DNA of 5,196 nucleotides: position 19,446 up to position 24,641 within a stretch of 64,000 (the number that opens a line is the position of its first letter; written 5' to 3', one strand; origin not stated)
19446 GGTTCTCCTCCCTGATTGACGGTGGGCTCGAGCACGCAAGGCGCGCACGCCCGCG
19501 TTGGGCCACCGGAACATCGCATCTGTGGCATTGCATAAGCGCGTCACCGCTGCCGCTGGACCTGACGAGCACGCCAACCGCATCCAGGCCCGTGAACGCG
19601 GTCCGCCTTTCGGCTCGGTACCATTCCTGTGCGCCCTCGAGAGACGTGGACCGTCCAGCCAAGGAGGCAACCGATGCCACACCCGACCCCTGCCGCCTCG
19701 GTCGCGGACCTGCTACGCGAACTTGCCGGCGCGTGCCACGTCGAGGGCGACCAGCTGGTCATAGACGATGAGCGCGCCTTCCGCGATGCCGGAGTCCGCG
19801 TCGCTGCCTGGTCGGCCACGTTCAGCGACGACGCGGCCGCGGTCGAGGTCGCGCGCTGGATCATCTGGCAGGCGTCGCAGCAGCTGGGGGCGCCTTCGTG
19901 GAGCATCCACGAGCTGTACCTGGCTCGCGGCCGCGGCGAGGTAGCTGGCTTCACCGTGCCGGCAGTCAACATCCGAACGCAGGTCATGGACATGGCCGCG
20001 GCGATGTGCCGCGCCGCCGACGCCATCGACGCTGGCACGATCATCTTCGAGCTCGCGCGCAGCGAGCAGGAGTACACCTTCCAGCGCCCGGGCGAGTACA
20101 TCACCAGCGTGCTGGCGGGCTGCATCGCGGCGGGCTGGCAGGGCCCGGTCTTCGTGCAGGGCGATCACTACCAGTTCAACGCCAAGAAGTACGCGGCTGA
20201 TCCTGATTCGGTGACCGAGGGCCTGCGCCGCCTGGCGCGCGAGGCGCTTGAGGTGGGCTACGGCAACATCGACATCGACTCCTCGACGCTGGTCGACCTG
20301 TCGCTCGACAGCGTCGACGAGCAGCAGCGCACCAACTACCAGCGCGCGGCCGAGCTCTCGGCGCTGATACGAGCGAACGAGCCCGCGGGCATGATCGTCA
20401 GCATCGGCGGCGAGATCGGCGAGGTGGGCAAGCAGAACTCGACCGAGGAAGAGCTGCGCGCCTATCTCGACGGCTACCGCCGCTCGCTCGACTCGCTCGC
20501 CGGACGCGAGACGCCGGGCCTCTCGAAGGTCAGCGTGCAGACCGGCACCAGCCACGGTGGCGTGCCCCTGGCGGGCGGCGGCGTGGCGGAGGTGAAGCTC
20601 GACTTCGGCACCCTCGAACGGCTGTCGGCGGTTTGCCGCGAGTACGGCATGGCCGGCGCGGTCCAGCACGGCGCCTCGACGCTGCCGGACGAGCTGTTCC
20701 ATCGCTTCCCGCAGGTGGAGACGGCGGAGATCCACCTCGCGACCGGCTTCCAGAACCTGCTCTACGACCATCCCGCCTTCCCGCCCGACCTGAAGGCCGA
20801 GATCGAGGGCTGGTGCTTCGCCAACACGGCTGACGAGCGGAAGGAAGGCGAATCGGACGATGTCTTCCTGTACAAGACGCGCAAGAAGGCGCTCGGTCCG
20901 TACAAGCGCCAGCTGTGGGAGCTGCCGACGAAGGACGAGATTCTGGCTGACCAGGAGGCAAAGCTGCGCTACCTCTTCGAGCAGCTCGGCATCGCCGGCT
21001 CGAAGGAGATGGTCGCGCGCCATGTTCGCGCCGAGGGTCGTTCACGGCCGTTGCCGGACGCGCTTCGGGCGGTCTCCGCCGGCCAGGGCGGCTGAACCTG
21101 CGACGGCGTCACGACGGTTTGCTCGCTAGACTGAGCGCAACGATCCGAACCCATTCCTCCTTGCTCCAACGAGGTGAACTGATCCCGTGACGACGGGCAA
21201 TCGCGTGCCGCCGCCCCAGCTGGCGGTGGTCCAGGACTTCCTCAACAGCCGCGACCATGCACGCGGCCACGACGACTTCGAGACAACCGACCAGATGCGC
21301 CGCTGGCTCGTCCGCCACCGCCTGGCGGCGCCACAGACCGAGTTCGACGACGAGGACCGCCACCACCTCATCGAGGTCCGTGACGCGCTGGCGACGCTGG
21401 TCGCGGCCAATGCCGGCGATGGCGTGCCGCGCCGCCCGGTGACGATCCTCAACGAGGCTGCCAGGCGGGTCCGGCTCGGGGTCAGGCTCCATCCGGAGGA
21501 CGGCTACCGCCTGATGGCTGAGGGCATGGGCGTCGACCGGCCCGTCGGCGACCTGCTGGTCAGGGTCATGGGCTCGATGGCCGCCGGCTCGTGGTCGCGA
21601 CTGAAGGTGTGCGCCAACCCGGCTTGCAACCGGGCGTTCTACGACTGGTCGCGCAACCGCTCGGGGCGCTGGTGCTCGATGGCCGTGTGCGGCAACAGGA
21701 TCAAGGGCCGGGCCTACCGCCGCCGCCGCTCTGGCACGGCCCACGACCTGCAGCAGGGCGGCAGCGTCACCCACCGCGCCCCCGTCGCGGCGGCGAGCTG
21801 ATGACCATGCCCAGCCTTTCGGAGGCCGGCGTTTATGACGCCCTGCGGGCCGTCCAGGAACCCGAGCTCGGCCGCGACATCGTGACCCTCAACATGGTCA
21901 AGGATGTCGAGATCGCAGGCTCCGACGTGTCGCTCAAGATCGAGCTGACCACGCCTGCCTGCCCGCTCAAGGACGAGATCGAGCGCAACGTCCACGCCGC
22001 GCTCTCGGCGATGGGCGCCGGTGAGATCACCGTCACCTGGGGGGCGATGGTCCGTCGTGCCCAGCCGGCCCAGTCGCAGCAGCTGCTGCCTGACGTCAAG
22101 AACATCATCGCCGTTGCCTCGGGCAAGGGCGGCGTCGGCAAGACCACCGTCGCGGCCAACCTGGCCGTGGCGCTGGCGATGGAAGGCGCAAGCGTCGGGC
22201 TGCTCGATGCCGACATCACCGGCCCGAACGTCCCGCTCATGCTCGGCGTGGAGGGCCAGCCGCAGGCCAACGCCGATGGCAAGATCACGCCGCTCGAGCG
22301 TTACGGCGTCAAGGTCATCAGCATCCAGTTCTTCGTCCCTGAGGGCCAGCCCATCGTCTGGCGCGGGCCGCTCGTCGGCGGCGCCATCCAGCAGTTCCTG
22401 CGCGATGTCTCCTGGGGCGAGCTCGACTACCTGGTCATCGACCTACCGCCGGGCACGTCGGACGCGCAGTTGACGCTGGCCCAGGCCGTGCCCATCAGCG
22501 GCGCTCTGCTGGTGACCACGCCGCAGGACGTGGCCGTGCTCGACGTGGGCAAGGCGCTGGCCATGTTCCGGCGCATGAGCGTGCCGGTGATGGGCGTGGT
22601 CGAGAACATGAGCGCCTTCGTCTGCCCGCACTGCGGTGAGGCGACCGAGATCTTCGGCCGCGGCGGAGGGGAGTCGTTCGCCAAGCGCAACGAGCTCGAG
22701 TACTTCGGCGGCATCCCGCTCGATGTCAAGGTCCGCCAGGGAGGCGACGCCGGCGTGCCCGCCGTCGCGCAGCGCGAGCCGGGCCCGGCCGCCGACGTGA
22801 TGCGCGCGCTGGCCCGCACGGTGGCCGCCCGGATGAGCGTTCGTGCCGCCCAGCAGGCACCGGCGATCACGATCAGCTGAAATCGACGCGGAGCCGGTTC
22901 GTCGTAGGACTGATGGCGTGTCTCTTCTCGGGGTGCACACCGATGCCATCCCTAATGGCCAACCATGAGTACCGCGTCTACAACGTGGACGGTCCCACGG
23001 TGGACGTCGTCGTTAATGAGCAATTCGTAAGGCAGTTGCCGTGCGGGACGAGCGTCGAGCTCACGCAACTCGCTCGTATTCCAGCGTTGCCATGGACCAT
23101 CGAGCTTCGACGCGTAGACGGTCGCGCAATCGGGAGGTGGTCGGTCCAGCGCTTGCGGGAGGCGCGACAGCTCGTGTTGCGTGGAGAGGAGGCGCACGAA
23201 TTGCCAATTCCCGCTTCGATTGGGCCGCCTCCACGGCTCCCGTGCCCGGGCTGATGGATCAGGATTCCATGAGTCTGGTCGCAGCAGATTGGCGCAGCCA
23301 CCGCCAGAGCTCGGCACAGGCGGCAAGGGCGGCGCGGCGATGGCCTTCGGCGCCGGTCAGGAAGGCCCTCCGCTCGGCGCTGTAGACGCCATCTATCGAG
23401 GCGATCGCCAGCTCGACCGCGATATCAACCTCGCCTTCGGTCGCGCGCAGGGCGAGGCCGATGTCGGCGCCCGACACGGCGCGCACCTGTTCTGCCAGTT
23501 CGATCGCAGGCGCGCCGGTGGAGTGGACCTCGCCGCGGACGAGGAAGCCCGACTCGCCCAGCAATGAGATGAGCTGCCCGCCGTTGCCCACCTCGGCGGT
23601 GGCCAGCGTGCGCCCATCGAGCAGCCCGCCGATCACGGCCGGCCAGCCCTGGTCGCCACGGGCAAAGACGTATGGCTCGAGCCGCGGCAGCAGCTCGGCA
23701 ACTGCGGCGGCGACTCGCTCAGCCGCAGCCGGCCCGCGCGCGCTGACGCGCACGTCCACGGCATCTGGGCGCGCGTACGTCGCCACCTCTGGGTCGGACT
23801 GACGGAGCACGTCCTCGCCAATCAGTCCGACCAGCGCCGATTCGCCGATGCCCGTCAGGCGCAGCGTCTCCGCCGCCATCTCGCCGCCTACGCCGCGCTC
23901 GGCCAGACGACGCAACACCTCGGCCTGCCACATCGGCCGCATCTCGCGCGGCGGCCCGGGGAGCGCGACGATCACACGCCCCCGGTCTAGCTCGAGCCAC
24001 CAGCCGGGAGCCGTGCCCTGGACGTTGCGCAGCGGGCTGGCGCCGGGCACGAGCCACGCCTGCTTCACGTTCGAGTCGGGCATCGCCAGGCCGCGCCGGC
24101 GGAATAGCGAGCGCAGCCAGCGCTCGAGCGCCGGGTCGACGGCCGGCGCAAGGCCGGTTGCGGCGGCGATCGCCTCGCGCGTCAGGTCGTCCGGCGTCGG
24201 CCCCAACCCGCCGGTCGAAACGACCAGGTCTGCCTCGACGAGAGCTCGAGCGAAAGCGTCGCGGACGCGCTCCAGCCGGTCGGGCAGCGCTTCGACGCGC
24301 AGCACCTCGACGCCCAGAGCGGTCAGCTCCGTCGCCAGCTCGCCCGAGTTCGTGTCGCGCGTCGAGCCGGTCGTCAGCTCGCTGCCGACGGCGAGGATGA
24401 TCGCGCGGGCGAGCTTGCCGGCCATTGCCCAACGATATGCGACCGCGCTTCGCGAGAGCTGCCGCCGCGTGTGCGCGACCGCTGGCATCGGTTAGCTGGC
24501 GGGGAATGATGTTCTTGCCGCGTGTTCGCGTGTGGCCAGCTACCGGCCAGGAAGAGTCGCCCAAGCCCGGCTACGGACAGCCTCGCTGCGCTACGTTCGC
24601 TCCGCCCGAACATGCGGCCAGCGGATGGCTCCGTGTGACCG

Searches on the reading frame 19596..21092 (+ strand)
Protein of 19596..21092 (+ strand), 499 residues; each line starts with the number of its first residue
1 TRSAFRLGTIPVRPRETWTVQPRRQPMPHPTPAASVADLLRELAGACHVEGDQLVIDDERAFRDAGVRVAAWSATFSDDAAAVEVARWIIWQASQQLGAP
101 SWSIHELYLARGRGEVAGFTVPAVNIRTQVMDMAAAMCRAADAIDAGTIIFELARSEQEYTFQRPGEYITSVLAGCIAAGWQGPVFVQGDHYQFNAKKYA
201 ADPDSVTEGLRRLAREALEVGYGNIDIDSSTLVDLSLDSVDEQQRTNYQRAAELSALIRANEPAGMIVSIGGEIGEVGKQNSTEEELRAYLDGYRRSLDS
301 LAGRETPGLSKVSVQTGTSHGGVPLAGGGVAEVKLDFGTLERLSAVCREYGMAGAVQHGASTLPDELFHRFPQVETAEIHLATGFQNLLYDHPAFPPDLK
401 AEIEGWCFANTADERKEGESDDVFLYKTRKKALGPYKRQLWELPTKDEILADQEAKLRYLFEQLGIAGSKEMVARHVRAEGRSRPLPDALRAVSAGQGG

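Call 46: search_protein_families(library=pfam, proteins=[window:19596-21092:+], max_evalue=0.00001)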
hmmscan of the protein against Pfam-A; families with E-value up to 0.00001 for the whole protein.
window:19596-21092:+ (499 aa): 1 family
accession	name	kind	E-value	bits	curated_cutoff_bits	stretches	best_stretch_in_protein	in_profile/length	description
PF01116.26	F_bP_aldolase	-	5.4e-10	39.7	25.5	1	117-388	13-236/277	Fructose-bisphosphate aldolase class-II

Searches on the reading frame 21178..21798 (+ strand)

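Call 46: search_protein_families(library=pfam, proteins=[window:21178-21798:+], max_evalue=0.00001)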
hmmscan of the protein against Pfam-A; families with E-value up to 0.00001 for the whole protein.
window:21178-21798:+ (207 aa): 2 families
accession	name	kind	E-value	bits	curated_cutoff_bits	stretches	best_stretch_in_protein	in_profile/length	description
PF11706.13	zf-CGNR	-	1.6e-17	63.5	24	1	141-184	1-44/44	CGNR zinc finger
PF07336.16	ABATE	-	7.8e-15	56.1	24.4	1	16-112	2-102/130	Putative stress-induced transcription regulator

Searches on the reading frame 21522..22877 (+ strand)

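Call 46: search_protein_families(library=pfam, proteins=[window:21522-22877:+], max_evalue=0.00001)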
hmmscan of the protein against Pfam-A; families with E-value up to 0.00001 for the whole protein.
window:21522-22877:+ (452 aa): 4 families
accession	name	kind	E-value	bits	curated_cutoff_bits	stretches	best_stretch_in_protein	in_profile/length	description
PF10609.15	ParA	-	1.5e-99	332.8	27.1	1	192-434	2-245/246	NUBPL iron-transfer P-loop NTPase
PF01883.24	FeS_assembly_P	-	3.7e-19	69.2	23.5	1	102-166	2-66/73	Iron-sulfur cluster assembly protein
PF01656.29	CbiA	-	5.1e-14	52.7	25.4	1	196-362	1-81/125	CobQ/CobB/MinD/ParA nucleotide binding domain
PF13614.12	AAA_31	-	4e-10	40.3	27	1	194-233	2-41/177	AAA domain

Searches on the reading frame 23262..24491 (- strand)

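Call 46: search_protein_families(library=pfam, proteins=[window:23262-24491:-], max_evalue=0.00001)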
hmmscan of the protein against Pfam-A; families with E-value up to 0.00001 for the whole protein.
window:23262-24491:- (410 aa): 2 families
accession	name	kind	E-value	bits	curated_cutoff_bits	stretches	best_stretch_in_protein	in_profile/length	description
PF00994.29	MoCF_biosynth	-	4e-32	111.3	26.6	1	32-196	2-142/144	Probable molybdopterin binding domain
PF18146.6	CinA_KH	-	2.6e-12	47.1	27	1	208-277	2-73/73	Damage-inducible protein CinA KH domain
